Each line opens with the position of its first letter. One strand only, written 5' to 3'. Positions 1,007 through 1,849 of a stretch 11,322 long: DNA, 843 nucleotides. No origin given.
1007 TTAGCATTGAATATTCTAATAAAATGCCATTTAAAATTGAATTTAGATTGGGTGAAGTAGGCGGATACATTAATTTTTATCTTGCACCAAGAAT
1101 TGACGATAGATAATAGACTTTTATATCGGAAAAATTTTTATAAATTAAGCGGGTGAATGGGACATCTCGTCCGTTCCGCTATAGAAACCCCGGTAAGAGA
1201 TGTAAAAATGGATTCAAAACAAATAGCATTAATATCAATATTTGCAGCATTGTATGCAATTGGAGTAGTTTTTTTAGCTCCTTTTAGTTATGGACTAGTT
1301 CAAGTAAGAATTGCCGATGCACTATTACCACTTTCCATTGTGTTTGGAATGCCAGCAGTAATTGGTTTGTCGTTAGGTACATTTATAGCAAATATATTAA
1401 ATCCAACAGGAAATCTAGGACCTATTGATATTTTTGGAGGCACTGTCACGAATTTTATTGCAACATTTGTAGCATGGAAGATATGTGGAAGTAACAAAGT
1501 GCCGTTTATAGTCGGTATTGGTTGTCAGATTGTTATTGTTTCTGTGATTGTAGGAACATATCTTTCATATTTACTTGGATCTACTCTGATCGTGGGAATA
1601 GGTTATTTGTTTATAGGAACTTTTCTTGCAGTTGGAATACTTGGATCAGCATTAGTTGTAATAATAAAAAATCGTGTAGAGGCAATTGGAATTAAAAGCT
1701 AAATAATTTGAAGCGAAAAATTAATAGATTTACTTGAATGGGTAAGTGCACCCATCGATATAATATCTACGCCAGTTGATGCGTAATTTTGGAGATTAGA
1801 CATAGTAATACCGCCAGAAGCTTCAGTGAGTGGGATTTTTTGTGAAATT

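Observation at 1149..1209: GC-rich, pseudoknot-capable leader that can sequester the ribosome-binding region of an archaeal QueT-family gene: candidate riboswitch-like element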

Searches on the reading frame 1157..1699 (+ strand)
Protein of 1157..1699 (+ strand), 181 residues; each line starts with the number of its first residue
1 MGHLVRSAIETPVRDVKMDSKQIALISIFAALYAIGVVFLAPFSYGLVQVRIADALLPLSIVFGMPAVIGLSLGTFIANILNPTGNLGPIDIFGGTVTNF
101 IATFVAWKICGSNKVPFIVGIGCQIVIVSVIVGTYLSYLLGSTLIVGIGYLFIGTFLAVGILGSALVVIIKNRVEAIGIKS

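Call 6: search_protein_families(library=pfam, proteins=[window:1157-1699:+])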
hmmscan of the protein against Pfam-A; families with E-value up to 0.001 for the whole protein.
window:1157-1699:+ (181 aa): 1 family
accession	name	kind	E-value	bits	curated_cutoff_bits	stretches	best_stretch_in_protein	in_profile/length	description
PF06177.16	QueT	-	1.3e-22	81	33.7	1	23-171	1-140/141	QueT transporter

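Call 7: find_related_loci(query=window:1208-1699:+, collection=genome_contigs, flank=1500)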
Query window:1208-1699:+ (164 aa) in genome_contigs; peptide patterns used: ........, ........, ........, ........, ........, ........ (x = any residue, [..] = any of these).
325 stretches matched a pattern; 6 encode a relative of the query (tblastn E <= 1e-3); 6 distinct loci.
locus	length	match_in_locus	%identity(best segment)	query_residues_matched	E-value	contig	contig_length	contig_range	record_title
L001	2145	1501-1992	93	1-164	7e-97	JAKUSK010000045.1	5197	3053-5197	MAG: Nitrososphaerales archaeon isolate ALOHA_A2.5_79 A2.5-Nitrososphaerales-4_45, whole genome shotgun sequence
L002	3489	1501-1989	95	1-164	8e-95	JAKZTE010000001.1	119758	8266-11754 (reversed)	MAG: Nitrososphaerales archaeon isolate Langseth_MAG_00051 Langseth_MAG_00051_000000000001, whole genome shotgun sequenc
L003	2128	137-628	91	1-164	4e-96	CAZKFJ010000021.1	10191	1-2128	MAG TPA_asm: uncultured Nitrosopumilales archaeon isolate binchicken_co46_310 genome assembly, contig: NODE_12937_length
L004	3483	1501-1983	75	1-164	1e-73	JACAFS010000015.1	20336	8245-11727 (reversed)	MAG: Thaumarchaeota archaeon isolate ASW8_bin1 ASW8bin1_15, whole genome shotgun sequence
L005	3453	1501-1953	49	1-153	1e-35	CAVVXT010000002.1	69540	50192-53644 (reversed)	MAG: Nitrososphaeria archaeon isolate MFD03726.bin.1.205 genome assembly, contig: contig_100913, whole genome shotgun se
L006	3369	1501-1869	47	1-124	7e-32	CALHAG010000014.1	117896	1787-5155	MAG: Candidatus Caldarchaeum subterraneum isolate H1_Bin_METABAT__153_1_1 genome assembly, contig: c_000000233964, whole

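Call 12: find_homologous_proteins(query=window:1208-1699:+, max_evalue=0.00001)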
Query window:1208-1699:+ (164 aa): 414 proteins with E <= 0.00001 among 795 candidates; the best 120 are listed.
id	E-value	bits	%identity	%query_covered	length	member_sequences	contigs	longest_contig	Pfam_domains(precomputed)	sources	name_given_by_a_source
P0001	5.7e-92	324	100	100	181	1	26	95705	PF06177.17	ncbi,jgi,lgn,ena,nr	ncbi:MAG: QueT transporter family protein [Thaumarchaeota archaeon]|nr:QueT transporter family prote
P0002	8.3e-92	323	99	100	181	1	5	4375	PF06177.17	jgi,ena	jgi:uncharacterized membrane protein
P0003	2.0e-91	322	99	100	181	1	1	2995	PF06177.17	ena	-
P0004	2.0e-91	322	99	100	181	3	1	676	PF06177.17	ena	-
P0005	4.0e-91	321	99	100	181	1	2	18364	PF06177.17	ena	-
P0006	4.2e-91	321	99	100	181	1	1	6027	PF06177.17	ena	-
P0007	4.5e-90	318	98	100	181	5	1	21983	PF06177.17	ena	-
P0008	7.8e-88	310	99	97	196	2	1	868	PF06177.17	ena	-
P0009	3.9e-87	308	95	99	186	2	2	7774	PF06177.17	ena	-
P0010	6.1e-87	308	97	100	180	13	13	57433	PF06177.17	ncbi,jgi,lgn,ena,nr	ncbi:MAG TPA: QueT transporter family protein [Nitrososphaerales archaeon]|nr:MAG: hypothetical prot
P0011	1.7e-86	306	96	100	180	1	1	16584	PF06177.17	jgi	jgi:uncharacterized membrane protein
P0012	1.7e-86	306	96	100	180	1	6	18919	PF06177.17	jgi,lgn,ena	jgi:uncharacterized membrane protein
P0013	5.5e-86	304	92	100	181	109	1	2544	PF06177.17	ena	-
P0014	5.6e-86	304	95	100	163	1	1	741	PF06177.17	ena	-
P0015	5.8e-86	304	96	100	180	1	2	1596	PF06177.17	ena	-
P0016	1.0e-85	304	96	100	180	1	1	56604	PF06177.17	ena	-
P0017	1.8e-85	303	96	100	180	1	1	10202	PF06177.17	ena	-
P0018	1.9e-85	303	95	100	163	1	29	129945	PF06177.17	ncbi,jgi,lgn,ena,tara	jgi:uncharacterized membrane protein|tara:strand:- start:3736 stop:4227 length:492 start_codon:yes s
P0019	2.7e-85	302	95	100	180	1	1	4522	PF06177.17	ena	-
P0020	5.2e-85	301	95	100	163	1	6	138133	PF06177.17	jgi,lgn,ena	jgi:uncharacterized membrane protein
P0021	1.0e-84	300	95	100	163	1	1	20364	PF06177.17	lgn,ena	-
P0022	4.5e-84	298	93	100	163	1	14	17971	PF06177.17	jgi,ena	-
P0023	5.9e-84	298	93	100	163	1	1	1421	PF06177.17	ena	-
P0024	6.5e-84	298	93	100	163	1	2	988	PF06177.17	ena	-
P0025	2.1e-83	296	94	99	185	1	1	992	PF06177.17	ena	-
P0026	2.5e-83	296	93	100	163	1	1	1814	PF06177.17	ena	-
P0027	3.1e-83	295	93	100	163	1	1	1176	PF06177.17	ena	-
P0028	3.5e-83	295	99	91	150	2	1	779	PF06177.17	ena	-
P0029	5.9e-83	295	93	100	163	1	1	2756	PF06177.17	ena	-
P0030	8.3e-83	294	93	99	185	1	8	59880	PF06177.17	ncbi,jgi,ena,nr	ncbi:MAG TPA: QueT transporter family protein [Nitrososphaerales archaeon]|nr:QueT transporter famil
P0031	1.5e-82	293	93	99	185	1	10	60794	PF06177.17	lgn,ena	-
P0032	1.9e-82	293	87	100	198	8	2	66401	PF06177.17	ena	-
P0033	2.8e-82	292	93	99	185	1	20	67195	PF06177.17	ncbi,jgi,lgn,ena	-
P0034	3.1e-82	292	93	99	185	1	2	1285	PF06177.17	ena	-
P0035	5.1e-82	292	93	99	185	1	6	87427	PF06177.17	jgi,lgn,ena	-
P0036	6.8e-82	291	92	99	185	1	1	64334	PF06177.17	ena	-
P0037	3.0e-81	289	89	100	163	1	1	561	PF06177.17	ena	-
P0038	8.0e-77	275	95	91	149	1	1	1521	PF06177.17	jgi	jgi:uncharacterized membrane protein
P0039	8.6e-77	275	88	100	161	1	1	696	PF06177.17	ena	-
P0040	4.6e-75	269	86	100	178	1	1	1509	PF06177.17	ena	-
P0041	1.1e-68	248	82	100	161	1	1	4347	PF06177.17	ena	-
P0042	1.8e-68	247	82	100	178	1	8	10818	PF06177.17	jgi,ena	-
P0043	5.4e-68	246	82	100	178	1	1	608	PF06177.17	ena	-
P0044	1.1e-67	245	82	100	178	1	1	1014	PF06177.17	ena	-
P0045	1.3e-67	245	82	100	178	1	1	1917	PF06177.17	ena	-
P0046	2.0e-67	244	82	100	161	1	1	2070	PF06177.17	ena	-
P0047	2.1e-66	241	81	100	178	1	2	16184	PF06177.17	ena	-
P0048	1.6e-65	238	79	100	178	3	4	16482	PF06177.17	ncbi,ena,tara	tara:strand:- start:795 stop:1331 length:537 start_codon:yes stop_codon:yes gene_type:complete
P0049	1.8e-64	235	75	100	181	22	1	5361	PF06177.17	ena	-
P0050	2.3e-64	234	76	100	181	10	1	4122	PF06177.17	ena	-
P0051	2.8e-64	234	76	100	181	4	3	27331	PF06177.17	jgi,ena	-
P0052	5.3e-64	233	94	77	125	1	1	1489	PF06177.17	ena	-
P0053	1.3e-63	232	76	100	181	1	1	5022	PF06177.17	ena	-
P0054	2.1e-63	231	75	100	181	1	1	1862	PF06177.17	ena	-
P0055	2.2e-63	231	74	100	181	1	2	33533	PF06177.17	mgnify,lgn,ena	mgnify:FL=1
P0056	5.0e-63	230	74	100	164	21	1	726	PF06177.17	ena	-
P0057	1.6e-62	228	94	73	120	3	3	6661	PF06177.17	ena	-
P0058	1.2e-60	222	73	99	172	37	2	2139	PF06177.17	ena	-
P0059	1.0e-57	213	70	99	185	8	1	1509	PF06177.17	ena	-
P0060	5.2e-56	207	68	97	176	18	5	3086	PF06177.17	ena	-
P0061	6.1e-52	194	65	98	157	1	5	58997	PF06177.17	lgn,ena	-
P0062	1.4e-51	193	83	74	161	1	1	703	PF06177.17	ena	-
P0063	3.7e-48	182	71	82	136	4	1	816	PF06177.17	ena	-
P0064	9.4e-46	174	92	57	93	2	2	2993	PF06177.17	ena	-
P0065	7.7e-43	164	61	97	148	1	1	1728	PF06177.17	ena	-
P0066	2.4e-42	163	55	99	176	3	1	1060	PF06177.17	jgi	jgi:uncharacterized membrane protein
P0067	6.9e-42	161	55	97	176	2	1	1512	PF06177.17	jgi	jgi:uncharacterized membrane protein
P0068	2.7e-41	159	60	88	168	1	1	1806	PF06177.17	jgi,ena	-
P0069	2.9e-41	159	55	95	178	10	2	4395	PF06177.17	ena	-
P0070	6.0e-41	158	54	95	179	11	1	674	PF06177.17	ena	-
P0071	6.4e-41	158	52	99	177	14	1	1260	PF06177.17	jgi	-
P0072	7.7e-41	158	56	90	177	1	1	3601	PF06177.17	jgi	-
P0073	7.7e-41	158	54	97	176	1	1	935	PF06177.17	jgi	jgi:uncharacterized membrane protein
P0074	1.2e-40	157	55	96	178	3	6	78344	PF06177.17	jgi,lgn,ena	jgi:uncharacterized membrane protein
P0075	1.2e-40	157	57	87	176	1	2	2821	PF06177.17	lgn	-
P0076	1.7e-40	157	56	95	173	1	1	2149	PF06177.17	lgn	-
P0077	1.8e-40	157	55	97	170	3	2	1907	PF06177.17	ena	-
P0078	2.1e-40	156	57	90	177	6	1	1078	PF06177.17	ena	-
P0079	2.4e-40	156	51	100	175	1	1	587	PF06177.17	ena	-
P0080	3.2e-40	156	54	98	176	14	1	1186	PF06177.17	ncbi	-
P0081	3.9e-40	155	54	98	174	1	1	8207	PF06177.17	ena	-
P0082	4.3e-40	155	56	90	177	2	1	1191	PF06177.17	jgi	-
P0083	5.2e-40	155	53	95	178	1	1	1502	PF06177.17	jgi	jgi:uncharacterized membrane protein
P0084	7.0e-40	155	53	95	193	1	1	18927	PF06177.17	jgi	jgi:uncharacterized membrane protein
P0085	7.9e-40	154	51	100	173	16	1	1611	PF06177.17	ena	-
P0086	8.4e-40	154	54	94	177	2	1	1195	PF06177.17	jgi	jgi:uncharacterized membrane protein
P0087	8.5e-40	154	93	54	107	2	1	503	PF06177.17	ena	-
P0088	9.4e-40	154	51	83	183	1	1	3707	PF06177.17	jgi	jgi:uncharacterized membrane protein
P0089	9.6e-40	154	52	98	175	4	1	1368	PF06177.17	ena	-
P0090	9.9e-40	154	54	95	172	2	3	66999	PF06177.17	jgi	jgi:uncharacterized membrane protein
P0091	1.0e-39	154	51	99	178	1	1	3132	PF06177.17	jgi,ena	-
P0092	1.2e-39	154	51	99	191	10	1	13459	PF06177.17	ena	-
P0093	1.2e-39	154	53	95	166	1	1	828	PF06177.17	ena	-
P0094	1.3e-39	154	55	90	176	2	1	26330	PF06177.17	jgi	-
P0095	1.4e-39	154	58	88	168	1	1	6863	PF06177.17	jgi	jgi:uncharacterized membrane protein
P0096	1.6e-39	153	52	99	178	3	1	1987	PF06177.17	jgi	jgi:uncharacterized membrane protein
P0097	1.8e-39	153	56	90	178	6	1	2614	PF06177.17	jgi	-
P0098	1.8e-39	153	51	99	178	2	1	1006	PF06177.17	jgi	-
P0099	1.9e-39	153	53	98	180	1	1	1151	PF06177.17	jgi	-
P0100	2.3e-39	153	57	90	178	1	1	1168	PF06177.17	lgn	-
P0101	2.5e-39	153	53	95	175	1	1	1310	PF06177.17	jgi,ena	-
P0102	2.7e-39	153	48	98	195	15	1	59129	PF06177.17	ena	-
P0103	2.8e-39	153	54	95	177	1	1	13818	PF06177.17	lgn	-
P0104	2.9e-39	153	56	91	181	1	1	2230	PF06177.17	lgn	-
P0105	3.3e-39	152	51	95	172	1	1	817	PF06177.17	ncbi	-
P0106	3.4e-39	152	52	97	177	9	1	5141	PF06177.17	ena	-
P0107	3.7e-39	152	52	99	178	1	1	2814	PF06177.17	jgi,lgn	jgi:uncharacterized membrane protein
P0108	3.9e-39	152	51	95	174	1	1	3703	PF06177.17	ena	-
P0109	4.0e-39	152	51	95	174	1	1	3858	PF06177.17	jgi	jgi:uncharacterized membrane protein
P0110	4.4e-39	152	52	99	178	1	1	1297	PF06177.17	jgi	jgi:uncharacterized membrane protein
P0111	4.6e-39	152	52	97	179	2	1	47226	PF06177.17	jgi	-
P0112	4.7e-39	152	54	95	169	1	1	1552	PF06177.17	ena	-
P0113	4.8e-39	152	51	97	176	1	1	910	PF06177.17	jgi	jgi:uncharacterized membrane protein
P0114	5.0e-39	152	54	97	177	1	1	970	PF06177.17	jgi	jgi:uncharacterized membrane protein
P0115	6.2e-39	152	52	99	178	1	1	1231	PF06177.17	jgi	jgi:uncharacterized membrane protein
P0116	6.4e-39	151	54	95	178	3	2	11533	PF06177.17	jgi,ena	-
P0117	6.9e-39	151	54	91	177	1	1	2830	PF06177.17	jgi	jgi:uncharacterized membrane protein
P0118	7.2e-39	151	53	91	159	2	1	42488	PF06177.17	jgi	-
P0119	7.3e-39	151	51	99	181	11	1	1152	PF06177.17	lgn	-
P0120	7.6e-39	151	52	99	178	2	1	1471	PF06177.17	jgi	-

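Call 13: find_encoding_contigs(protein=P0061, flank=1200, max_places=4)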
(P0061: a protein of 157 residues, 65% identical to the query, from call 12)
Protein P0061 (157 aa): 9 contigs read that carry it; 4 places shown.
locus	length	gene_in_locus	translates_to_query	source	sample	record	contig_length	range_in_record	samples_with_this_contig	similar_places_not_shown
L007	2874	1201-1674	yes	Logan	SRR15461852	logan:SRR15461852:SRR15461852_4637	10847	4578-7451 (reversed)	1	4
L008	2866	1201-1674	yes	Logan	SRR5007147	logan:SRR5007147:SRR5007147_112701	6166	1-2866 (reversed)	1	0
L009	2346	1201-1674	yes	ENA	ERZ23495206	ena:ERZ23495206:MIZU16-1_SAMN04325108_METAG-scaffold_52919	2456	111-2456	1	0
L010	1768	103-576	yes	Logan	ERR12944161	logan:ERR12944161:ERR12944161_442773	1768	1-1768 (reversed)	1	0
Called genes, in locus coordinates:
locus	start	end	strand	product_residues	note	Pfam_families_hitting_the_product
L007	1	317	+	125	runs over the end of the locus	PF01096:Zn_ribbon_TFIIS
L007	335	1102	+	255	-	PF00705:PCNA_N, PF02747:PCNA_C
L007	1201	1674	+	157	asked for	PF06177:QueT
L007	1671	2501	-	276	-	PF02749:QRPTase_N, PF01729:QRPTase_C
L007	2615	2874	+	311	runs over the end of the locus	PF02445:NadA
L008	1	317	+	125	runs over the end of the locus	PF01096:Zn_ribbon_TFIIS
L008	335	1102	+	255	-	PF00705:PCNA_N, PF02747:PCNA_C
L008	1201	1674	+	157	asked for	PF06177:QueT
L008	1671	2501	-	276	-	PF02749:QRPTase_N, PF01729:QRPTase_C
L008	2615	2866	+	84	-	?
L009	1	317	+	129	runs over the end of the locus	PF01096:Zn_ribbon_TFIIS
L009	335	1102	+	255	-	PF00705:PCNA_N, PF02747:PCNA_C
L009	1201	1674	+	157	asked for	PF06177:QueT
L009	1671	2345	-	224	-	?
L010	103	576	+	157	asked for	PF06177:QueT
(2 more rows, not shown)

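Call 14: find_encoding_contigs(protein=P0074, flank=1200, max_places=4)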
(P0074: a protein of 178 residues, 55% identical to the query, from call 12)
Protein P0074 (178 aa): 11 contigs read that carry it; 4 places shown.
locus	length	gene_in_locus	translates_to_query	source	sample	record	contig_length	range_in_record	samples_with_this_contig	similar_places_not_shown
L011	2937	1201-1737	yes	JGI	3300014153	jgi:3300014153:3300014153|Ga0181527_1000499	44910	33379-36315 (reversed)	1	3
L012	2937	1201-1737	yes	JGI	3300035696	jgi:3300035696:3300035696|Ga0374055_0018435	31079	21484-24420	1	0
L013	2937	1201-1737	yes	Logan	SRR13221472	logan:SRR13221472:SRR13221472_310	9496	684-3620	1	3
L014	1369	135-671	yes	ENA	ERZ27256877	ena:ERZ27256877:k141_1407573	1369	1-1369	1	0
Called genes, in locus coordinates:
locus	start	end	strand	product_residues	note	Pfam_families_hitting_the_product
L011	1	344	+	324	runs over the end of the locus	-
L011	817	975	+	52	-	-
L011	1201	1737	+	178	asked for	PF06177:QueT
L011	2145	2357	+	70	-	PF01661:Macro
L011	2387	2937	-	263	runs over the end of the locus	PF02567:PhzC-PhzF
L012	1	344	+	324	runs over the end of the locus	-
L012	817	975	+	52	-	-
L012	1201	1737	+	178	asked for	PF06177:QueT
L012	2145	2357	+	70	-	PF01661:Macro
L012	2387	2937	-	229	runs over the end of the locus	PF02567:PhzC-PhzF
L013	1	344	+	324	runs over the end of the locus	-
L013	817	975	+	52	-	-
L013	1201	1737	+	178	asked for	PF06177:QueT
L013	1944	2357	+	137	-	PF01661:Macro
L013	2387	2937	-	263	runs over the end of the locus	PF02567:PhzC-PhzF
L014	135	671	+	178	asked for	PF06177:QueT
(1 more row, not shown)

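Call 15: find_encoding_contigs(protein=P0102, flank=1200, max_places=4)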
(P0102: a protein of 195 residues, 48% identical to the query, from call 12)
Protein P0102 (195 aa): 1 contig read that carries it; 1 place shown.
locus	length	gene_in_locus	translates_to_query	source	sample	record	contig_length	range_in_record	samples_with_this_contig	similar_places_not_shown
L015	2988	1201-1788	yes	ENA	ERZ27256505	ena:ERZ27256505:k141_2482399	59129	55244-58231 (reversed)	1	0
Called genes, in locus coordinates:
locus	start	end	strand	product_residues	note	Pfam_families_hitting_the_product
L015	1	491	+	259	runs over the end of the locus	PF00378:ECH_1, PF16113:ECH_2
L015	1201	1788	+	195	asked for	PF06177:QueT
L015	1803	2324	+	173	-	PF01661:Macro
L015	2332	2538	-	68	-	-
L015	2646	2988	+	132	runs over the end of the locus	PF22636:FlK, PF03061:4HBT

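Call 20: find_related_loci(query=A2, collection=metagenome_contigs, flank=1000)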
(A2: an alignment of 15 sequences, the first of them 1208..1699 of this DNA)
Query A2 (164 aa) in metagenome_contigs; peptide patterns used: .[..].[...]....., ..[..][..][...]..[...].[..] (x = any residue, [..] = any of these).
600 stretches matched a pattern (row limit reached: there are more); 432 encode a relative of the query (tblastn E <= 1e-3); the best 80 are kept; 80 distinct loci.
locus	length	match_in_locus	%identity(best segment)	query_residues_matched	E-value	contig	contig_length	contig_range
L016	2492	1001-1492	99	1-164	2e-100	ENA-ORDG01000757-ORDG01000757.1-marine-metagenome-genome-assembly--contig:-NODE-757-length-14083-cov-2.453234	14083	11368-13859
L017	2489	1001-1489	98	1-164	7e-97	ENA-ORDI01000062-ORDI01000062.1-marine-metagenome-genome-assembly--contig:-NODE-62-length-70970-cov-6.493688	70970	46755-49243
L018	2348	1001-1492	93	1-164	2e-95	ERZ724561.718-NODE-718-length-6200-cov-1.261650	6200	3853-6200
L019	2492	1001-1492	91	1-164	1e-93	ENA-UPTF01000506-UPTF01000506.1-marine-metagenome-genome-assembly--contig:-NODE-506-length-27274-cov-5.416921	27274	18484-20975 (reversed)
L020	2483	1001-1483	80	1-164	4e-75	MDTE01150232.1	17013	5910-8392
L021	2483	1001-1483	79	1-164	1e-74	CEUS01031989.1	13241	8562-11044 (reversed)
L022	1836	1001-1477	72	1-162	4e-69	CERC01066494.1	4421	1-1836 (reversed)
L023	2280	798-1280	54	1-159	4e-48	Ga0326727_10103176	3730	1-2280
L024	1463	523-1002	54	2-164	8e-50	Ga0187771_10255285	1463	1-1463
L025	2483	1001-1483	54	1-159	2e-47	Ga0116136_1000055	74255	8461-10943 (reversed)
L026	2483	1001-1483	54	1-159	2e-47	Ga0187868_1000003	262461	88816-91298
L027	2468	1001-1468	67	1-159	3e-47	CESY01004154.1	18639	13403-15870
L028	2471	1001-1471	55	2-159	4e-47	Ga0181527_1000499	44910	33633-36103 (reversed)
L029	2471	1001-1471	54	2-160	1e-46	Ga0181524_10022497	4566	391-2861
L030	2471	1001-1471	54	2-160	1e-46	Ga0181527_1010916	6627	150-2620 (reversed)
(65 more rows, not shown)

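Call 33: find_encoding_contigs(protein=P0060, flank=400, max_places=3)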
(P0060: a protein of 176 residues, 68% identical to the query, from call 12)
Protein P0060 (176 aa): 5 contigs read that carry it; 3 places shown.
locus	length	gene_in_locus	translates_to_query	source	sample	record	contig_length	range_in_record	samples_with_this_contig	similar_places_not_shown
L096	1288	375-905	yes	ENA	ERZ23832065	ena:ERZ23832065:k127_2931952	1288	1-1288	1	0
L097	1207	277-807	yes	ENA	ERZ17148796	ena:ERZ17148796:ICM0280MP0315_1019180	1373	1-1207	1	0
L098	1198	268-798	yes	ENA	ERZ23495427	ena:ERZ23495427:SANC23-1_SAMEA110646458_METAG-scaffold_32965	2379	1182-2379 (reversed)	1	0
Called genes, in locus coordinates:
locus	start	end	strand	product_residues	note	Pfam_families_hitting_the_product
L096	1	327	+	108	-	?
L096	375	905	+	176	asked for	PF06177:QueT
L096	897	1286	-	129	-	?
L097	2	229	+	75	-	?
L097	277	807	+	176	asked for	PF06177:QueT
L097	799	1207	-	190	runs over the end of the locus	?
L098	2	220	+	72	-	?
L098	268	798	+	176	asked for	PF06177:QueT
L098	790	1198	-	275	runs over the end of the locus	PF02749:QRPTase_N, PF01729:QRPTase_C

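Call 34: find_encoding_contigs(protein=P0065, flank=400, max_places=3)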
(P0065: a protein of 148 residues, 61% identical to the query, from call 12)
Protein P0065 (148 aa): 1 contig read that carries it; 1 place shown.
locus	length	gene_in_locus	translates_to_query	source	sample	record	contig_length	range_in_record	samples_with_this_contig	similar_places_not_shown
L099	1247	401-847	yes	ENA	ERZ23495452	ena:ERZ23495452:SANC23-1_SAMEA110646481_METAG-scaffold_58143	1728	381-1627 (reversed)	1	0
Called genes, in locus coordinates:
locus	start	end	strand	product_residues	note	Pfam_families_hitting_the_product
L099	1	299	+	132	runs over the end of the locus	?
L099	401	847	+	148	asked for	PF06177:QueT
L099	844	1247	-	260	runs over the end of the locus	?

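Call 35: find_encoding_contigs(protein=P0068, flank=400, max_places=3)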
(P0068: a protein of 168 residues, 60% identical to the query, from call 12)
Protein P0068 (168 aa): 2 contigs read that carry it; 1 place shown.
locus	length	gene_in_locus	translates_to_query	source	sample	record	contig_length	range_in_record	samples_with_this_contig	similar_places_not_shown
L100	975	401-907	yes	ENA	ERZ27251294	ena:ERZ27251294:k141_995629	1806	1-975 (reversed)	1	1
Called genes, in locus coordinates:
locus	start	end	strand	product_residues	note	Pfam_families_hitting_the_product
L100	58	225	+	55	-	-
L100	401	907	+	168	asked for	PF06177:QueT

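Call 36: find_encoding_contigs(protein=P0058, flank=400, max_places=3)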
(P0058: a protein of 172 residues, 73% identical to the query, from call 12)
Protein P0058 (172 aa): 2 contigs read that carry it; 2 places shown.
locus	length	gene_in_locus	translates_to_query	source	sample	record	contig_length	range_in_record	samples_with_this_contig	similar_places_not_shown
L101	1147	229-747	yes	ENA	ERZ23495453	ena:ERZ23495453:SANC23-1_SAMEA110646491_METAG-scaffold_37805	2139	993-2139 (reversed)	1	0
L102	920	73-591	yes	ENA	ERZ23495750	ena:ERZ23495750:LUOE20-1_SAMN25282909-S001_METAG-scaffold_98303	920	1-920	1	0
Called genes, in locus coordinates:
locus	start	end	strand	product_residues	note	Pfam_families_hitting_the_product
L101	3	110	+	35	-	?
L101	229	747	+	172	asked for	PF06177:QueT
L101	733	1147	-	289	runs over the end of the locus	PF02749:QRPTase_N, PF01729:QRPTase_C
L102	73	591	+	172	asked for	PF06177:QueT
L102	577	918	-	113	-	?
